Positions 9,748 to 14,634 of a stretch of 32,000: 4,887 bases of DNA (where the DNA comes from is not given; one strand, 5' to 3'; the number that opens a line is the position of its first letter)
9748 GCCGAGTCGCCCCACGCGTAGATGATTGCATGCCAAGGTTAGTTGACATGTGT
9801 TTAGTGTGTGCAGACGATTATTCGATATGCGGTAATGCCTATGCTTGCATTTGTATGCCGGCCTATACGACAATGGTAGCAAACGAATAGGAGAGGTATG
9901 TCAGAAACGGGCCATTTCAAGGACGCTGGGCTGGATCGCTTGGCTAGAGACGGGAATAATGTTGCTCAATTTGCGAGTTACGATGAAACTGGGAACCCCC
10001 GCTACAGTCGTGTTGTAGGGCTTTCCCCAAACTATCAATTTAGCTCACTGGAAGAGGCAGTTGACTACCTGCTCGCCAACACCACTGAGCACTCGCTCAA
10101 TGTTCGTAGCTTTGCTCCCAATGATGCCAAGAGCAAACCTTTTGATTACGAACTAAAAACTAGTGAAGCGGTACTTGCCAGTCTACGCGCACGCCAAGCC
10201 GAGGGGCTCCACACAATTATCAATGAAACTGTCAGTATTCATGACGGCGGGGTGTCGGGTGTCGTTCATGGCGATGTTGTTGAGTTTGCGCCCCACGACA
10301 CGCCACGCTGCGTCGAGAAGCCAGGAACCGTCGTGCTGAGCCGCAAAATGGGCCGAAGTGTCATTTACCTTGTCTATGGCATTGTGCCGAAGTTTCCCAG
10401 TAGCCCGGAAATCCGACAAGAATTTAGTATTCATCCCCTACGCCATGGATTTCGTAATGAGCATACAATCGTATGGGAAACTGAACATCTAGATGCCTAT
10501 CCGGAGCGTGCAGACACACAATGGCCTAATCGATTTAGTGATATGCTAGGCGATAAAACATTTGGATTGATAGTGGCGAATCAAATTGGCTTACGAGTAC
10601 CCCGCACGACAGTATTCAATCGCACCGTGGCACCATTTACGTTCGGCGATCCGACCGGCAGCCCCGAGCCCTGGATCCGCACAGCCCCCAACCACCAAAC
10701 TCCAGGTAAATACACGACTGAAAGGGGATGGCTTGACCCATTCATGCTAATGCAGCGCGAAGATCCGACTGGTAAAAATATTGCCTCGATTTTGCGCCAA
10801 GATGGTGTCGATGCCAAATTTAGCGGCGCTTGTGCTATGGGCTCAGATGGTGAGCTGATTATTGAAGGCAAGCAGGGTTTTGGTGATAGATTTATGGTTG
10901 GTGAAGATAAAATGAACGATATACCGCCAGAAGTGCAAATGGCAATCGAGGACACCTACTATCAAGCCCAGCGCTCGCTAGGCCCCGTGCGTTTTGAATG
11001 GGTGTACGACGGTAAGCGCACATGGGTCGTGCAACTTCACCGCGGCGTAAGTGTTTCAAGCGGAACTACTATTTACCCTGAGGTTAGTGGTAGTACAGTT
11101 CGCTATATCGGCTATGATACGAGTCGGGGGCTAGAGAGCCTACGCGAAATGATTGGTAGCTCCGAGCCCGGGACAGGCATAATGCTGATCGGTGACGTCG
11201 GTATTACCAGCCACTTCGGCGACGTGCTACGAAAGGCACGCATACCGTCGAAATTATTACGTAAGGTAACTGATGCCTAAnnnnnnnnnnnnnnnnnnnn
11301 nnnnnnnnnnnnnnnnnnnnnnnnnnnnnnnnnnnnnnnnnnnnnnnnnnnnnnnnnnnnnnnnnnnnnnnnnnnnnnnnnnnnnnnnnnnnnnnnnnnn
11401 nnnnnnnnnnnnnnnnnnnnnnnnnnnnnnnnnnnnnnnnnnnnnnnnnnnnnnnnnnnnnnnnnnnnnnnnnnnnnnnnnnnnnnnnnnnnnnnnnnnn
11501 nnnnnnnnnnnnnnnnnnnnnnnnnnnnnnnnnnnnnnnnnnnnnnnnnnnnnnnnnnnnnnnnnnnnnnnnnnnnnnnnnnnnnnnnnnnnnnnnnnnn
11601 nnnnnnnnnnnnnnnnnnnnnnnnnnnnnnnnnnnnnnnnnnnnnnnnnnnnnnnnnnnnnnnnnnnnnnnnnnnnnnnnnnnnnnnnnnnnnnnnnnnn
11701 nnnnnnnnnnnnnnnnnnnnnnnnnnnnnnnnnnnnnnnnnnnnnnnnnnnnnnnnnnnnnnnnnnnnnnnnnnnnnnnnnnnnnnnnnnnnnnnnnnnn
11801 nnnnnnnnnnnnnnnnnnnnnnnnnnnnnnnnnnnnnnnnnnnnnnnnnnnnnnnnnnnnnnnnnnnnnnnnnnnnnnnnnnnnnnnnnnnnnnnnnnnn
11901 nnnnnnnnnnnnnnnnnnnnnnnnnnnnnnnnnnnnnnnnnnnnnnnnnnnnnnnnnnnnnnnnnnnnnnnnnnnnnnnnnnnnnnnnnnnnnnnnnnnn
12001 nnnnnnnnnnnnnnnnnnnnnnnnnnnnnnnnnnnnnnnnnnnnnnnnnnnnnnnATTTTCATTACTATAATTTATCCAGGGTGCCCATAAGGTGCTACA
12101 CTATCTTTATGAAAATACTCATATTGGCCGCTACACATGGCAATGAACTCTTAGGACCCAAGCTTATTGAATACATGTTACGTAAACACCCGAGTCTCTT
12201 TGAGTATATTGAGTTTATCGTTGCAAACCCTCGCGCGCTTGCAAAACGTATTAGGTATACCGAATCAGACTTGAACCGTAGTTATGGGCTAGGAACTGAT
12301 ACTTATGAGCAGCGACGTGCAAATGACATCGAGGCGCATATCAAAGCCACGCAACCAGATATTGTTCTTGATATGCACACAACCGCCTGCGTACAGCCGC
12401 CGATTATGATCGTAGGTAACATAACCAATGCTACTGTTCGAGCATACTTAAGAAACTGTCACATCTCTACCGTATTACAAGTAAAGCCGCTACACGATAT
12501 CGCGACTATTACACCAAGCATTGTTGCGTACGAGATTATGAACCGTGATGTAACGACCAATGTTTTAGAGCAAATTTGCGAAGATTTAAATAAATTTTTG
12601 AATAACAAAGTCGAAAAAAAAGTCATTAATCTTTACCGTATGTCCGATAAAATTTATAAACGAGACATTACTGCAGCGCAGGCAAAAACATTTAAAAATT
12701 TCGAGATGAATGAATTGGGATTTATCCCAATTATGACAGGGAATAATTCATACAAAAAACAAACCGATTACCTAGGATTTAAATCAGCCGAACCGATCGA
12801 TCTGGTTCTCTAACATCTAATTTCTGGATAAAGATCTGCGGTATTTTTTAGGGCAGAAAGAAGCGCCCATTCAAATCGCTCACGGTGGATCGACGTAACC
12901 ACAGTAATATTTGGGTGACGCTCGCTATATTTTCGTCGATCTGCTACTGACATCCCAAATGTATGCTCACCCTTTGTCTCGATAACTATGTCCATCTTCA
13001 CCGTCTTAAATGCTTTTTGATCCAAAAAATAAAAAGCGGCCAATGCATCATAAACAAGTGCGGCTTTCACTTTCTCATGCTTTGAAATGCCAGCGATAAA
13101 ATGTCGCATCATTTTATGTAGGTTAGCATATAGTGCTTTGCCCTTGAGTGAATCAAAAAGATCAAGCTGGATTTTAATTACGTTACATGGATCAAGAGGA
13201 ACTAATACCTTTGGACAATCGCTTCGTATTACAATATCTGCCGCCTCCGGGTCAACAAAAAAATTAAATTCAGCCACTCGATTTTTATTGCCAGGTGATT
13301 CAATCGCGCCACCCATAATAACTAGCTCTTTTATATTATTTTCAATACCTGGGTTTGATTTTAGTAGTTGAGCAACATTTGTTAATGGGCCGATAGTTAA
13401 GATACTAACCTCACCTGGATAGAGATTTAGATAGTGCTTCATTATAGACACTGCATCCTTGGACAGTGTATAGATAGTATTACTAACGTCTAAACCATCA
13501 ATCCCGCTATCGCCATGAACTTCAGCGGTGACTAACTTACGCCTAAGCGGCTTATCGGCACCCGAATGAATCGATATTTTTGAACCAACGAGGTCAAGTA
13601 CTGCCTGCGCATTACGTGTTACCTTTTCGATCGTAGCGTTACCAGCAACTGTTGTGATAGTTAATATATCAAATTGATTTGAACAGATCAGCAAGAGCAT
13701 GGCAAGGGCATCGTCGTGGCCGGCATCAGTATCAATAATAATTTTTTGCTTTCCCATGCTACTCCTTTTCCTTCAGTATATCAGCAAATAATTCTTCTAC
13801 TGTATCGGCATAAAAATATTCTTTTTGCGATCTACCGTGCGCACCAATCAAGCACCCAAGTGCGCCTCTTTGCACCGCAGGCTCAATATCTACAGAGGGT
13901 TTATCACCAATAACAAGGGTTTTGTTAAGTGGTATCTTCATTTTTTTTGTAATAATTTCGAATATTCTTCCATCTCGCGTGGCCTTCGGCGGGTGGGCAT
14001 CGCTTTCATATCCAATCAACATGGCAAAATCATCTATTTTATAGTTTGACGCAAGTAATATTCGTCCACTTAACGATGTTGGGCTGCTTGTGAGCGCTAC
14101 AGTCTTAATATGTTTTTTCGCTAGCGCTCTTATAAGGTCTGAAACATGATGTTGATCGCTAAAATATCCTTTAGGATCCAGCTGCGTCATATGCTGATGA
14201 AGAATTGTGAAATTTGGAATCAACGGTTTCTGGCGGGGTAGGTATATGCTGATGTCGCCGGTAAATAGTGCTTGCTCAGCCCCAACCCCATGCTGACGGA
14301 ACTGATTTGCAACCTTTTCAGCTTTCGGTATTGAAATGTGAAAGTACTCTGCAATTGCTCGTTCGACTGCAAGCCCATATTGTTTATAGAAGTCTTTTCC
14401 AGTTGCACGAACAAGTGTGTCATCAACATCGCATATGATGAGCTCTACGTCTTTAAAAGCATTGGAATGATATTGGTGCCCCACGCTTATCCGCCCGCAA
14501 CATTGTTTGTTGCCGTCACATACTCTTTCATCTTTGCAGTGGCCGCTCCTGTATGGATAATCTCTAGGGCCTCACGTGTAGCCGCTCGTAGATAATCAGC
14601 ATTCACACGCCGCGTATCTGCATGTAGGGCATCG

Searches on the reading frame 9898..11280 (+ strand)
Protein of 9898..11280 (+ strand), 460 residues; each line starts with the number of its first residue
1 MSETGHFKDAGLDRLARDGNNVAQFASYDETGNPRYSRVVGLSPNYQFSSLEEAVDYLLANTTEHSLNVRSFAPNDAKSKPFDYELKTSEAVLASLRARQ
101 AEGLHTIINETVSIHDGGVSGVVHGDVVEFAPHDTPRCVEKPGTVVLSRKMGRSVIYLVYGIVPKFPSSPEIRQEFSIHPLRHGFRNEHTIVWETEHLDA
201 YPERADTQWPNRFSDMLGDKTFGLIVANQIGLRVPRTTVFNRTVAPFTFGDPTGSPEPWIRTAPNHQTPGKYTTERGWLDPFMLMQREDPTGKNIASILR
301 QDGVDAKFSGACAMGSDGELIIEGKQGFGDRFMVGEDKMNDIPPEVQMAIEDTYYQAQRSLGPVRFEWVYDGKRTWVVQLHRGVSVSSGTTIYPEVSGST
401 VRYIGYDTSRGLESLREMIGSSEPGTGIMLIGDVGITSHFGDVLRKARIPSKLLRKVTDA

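Call 11: search_protein_families(library=pfam, proteins=[window:9898-11280:+], max_evalue=0.01)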
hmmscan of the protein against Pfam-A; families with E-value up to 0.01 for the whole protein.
window:9898-11280:+ (460 aa): 0 families

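Call 12: search_protein_families(library=padloc, proteins=[window:9898-11280:+], max_evalue=0.001)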
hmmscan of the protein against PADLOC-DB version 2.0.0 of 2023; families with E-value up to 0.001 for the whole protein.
window:9898-11280:+ (460 aa): 0 families

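Call 61: search_protein_families(library=ncbifam, proteins=[window:9898-11280:+], max_evalue=0.1)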
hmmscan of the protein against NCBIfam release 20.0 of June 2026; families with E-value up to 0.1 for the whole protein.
window:9898-11280:+ (460 aa): 0 families

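Call 62: search_solved_structures(query=window:9898-11280:+, max_evalue=1)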
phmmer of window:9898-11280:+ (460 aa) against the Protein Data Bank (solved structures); distinct sequences matched with E-value up to 1: 0.

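Call 80: search_protein_families(library=pfam, proteins=[window:9898-11280:+], max_evalue=10)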
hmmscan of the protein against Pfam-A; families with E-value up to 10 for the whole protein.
window:9898-11280:+ (460 aa): 0 families

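Call 81: search_protein_families(library=phrogs, proteins=[window:9898-11280:+], max_evalue=0.1)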
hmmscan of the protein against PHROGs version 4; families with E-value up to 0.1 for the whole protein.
window:9898-11280:+ (460 aa): 0 families

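Call 82: find_homologous_proteins(query=window:9898-11280:+, max_evalue=0.001)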
Query window:9898-11280:+ (460 aa): 2841 proteins with E <= 0.001 among 8000 candidates; the best 120 are listed.
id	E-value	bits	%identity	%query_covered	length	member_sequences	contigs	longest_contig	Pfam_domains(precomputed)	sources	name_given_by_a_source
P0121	0.0e+0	1063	100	100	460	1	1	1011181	-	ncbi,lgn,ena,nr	ncbi:hypothetical protein IPM09_02240 [Candidatus Saccharibacteria bacterium]|nr:MAG: hypothetical p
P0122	5.0e-278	940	88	99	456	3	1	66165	-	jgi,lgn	jgi:hypothetical protein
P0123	4.0e-234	795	75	99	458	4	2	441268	-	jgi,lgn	jgi:hypothetical protein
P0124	9.7e-204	695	67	99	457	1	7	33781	-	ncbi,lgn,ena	-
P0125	4.9e-202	690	65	99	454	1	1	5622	-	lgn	-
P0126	1.1e-198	678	66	99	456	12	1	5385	-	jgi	jgi:hypothetical protein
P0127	2.5e-197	674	64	99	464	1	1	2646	-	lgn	-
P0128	6.5e-197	673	64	99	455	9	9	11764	-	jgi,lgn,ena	-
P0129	3.7e-195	667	64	99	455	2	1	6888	-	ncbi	-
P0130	3.7e-194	664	64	99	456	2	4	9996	-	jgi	jgi:hypothetical protein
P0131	1.5e-192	658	63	99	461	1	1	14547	-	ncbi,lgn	-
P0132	9.4e-190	649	63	99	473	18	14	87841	-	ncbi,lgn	-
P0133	4.5e-188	644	61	99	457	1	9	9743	-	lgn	-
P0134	1.1e-185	636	60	99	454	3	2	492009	-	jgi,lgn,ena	-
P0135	1.6e-184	632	60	100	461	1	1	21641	-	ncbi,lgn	-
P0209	7.4e-149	514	52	97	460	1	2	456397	-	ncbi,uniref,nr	ncbi:hypothetical protein [Aphanothece sacrum]|uniref:Uncharacterized protein n=1 Tax=Aphanothece sa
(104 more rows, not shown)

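Call 84: find_encoding_contigs(protein=P0209, flank=5000, max_places=1)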
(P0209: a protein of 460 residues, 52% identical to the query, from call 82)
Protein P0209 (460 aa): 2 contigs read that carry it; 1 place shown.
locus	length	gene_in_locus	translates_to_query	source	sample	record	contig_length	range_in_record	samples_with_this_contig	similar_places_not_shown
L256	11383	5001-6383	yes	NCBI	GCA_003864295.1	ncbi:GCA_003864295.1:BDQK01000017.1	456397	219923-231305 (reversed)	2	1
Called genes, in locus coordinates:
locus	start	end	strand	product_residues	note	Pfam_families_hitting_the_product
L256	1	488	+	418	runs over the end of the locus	-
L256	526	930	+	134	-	-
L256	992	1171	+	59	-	PF21828:DUF6888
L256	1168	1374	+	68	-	PF21826:DUF6887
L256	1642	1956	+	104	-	PF21814:DUF6883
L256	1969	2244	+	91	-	PF16277:DUF4926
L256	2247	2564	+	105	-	-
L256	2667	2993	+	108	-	-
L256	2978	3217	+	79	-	PF10049:DUF2283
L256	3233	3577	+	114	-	-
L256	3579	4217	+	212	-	-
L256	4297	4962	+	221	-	-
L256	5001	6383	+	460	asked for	-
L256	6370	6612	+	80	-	-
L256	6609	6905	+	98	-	PF04365:BrnT_toxin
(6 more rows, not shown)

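Call 85: find_encoding_contigs(protein=P0123, flank=5000, max_places=1)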
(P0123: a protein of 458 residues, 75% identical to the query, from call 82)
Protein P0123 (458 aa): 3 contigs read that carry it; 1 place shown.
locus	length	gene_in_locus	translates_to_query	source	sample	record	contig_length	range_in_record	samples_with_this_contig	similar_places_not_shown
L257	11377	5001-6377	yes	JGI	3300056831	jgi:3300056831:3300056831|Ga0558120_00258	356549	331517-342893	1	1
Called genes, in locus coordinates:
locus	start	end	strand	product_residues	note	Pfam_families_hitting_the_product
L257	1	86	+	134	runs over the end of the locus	PF00411:Ribosomal_S11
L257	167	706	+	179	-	PF00163:Ribosomal_S4, PF01479:S4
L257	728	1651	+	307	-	PF01193:RNA_pol_L, PF14520:HHH_5 (faint), PF01000:RNA_pol_A_bac, PF03118:RNA_pol_A_CTD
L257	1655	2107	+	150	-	PF01196:Ribosomal_L17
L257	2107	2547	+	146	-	PF00572:Ribosomal_L13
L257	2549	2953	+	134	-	PF00380:Ribosomal_S9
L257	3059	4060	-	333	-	PF13936:HTH_38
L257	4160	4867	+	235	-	-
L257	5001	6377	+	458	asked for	-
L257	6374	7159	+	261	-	-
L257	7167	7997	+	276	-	PF12146:Hydrolase_4, PF00561:Abhydrolase_1, PF00975:Thioesterase (weak), PF06821:Ser_hydrolase (weak), PF12697:Abhydrolase_6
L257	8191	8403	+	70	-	-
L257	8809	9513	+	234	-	PF24827:AstE_AspA_cat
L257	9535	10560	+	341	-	PF00579:tRNA-synt_1b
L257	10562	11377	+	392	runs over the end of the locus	PF01479:S4 (weak), PF00849:PseudoU_synth_2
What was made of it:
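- L257 keeps the rpsI...TrpRS synteny without CapRel (call 85). A syntenic genome lacks the gene (L257, call 85), so it is dispensable.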

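Call 97: predict_structure(alignment_id=A7)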
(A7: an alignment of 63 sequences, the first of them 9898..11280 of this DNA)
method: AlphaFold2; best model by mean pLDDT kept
length: 460 residues; sequences in the alignment: 63
mean_pLDDT: 94.0   pTM: 0.90
mean pLDDT of the five models: 94.0, 93.7, 93.4, 92.8, 92.4
residues with pLDDT >= 90: 408; 70-90: 43; 50-70: 3; < 50: 6
segments of 3 or more residues with pLDDT < 50: 1-4
pLDDT, mean of each block of 10 residues (from residue 1): 62 97 97 97 97 98 97 86 96 97 97 95 98 95 96 98 95 97 97 96 93 95 98 98 96 93 87 89 95 95 96 96 93 86 97 98 97 97 94 94 95 94 95 90 95 77
secondary structure, 60 per line:
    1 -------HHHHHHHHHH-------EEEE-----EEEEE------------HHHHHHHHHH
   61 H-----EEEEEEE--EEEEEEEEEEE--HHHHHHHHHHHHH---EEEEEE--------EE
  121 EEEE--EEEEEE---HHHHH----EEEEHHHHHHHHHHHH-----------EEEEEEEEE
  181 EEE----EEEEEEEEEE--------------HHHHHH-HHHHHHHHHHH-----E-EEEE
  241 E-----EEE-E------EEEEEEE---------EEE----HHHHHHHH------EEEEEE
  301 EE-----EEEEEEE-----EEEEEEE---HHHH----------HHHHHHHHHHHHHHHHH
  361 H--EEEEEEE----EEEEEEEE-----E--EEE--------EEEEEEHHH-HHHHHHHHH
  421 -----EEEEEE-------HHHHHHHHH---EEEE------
elements in order: H8-17 E25-28 E34-38 H51-61 E67-73 E76-86 H89-101 E105-110 E119-124 E127-132 H136-140 E145-148 H149-160 E172-183 E188-197 H212-217 H219-229 E237-241 E247-249 E258-264 E274-276 H281-288 E295-302 E308-314 E320-326 H330-333 H344-361 E364-370 E375-382 E391-393 E402-407 H412-420 E426-431 H439-447 E451-454

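Call 99: fold_search(model_id=the predicted structure, library=pdb)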
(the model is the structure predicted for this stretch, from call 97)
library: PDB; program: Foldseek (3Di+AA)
matches with E <= 10: 764; with E <= 0.001: 89
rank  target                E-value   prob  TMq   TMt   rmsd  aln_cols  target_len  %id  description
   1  9bou_A                5.2e-06  1.00  0.22  0.32   7.2       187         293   16  Crystal structure of ATP-grasp ligase PruB from Streptomyces coelicolor A3(2) (released 2024-12-18)
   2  5ig8_A                2.4e-05  1.00  0.22  0.30   7.5       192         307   12  Crystal structure of macrocyclase MdnB from Microcystis aeruginosa MRC (released 2016-09-21)
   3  7u9k_B                3.4e-05  1.00  0.25  0.34   5.4       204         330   12  Staphylococcus aureus D-alanine-D-alanine ligase in complex with ATP, D-ala-D-ala, Mg2+ and K+ (released 2023-03-15)
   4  8fff                  3.6e-05  1.00  0.24  0.31   6.4       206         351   12  Crystal structure of Staphylococcus aureus D-alanine D-alanine ligase enzyme in complex with acetate (released 2024-05-08)
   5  1e4e_A                5.4e-05  1.00  0.26  0.34   6.2       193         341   14  D-alanyl-D-lacate ligase (released 2001-06-28)
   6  2pvp_B                5.7e-05  1.00  0.25  0.35   5.6       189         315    8  Crystal structure of D-Alanine-D-Alanine Ligase from Helicobacter pylori (released 2008-04-01)
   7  3vot_B                6.5e-05  1.00  0.25  0.29   5.9       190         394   14  Crystal structure of L-amino acid ligase from Bacillus licheniformis (released 2012-11-07)
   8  5zk6                  1.0e-04  1.00  0.25  0.37   6.5       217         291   12  Crystal structure of RimK complexed with RpsF (released 2019-03-27)
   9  7mgv_A                1.0e-04  1.00  0.20  0.27   8.1       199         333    9  Chryseobacterium gregarium RiPP-associated ATP-grasp ligase in complex with ADP, and a leader and core peptide (released 2021-06-23)
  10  1e4e_B                1.3e-04  1.00  0.25  0.32   6.5       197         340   13  D-alanyl-D-lacate ligase (released 2001-06-28)
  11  7qys_J                1.3e-04  1.00  0.23  0.35   6.8       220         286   10  Crystal structure of RimK from Pseudomonas syringae DC3000 (released 2022-10-05)
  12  3se7_B                1.5e-04  1.00  0.25  0.34   6.1       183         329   14  ancient VanA (released 2011-09-14)
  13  7qys_C                1.5e-04  1.00  0.21  0.32   8.8       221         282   10  Crystal structure of RimK from Pseudomonas syringae DC3000 (released 2022-10-05)
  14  5fbs                  1.6e-04  1.00  0.26  0.16   7.7       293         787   11  Crystal structure of rifampin phosphotransferase RPH-Lm from Listeria monocytogenes in complex with ADP and magnesium (released 2016-01-13)
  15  2i80_A                1.6e-04  1.00  0.23  0.30   6.6       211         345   10  Allosteric inhibition of Staphylococcus aureus D-alanine:D-alanine ligase revealed by crystallographic studies (released 2006-09-26)
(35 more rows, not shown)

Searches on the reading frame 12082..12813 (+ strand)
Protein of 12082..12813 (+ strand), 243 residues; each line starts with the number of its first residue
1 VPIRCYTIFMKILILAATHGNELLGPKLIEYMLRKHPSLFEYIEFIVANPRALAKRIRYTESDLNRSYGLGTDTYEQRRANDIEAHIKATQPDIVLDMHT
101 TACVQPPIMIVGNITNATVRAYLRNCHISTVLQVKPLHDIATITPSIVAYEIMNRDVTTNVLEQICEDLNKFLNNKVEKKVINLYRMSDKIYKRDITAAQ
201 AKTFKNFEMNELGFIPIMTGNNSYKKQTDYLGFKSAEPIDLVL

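Call 11: search_protein_families(library=pfam, proteins=[window:12082-12813:+], max_evalue=0.01)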
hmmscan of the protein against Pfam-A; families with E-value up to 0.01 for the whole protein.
window:12082-12813:+ (243 aa): 1 family
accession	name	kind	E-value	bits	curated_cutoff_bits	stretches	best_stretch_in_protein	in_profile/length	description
PF24827.1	AstE_AspA_cat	-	7.7e-17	61.9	25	1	11-133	4-141/192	Succinylglutamate desuccinylase/Aspartoacylase catalytic domain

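Call 12: search_protein_families(library=padloc, proteins=[window:12082-12813:+], max_evalue=0.001)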
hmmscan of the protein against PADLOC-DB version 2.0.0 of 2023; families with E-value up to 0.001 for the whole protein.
window:12082-12813:+ (243 aa): 0 families

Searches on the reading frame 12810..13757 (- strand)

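Call 11: search_protein_families(library=pfam, proteins=[window:12810-13757:-], max_evalue=0.01)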
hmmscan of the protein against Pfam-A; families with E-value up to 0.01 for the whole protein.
window:12810-13757:- (315 aa): 1 family
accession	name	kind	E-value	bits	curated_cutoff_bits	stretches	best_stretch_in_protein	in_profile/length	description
PF01156.24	IU_nuc_hydro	-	2.9e-83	280.4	34.2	1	6-295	1-295/297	Inosine-uridine preferring nucleoside hydrolase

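Call 12: search_protein_families(library=padloc, proteins=[window:12810-13757:-], max_evalue=0.001)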
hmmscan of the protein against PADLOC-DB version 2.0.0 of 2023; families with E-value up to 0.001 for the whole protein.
window:12810-13757:- (315 aa): 0 families

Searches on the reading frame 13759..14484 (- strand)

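Call 11: search_protein_families(library=pfam, proteins=[window:13759-14484:-], max_evalue=0.01)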
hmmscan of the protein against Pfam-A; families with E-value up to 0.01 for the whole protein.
window:13759-14484:- (241 aa): 2 families
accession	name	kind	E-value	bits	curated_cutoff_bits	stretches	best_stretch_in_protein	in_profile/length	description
PF00702.32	Hydrolase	-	5.1e-09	37.2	26.4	1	14-203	2-187/191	haloacid dehalogenase-like hydrolase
PF13242.12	Hydrolase_like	-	0.00035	20.9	22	1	174-217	9-54/75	HAD-hyrolase-like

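Call 12: search_protein_families(library=padloc, proteins=[window:13759-14484:-], max_evalue=0.001)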
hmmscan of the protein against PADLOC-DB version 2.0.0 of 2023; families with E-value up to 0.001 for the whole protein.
window:13759-14484:- (241 aa): 0 families
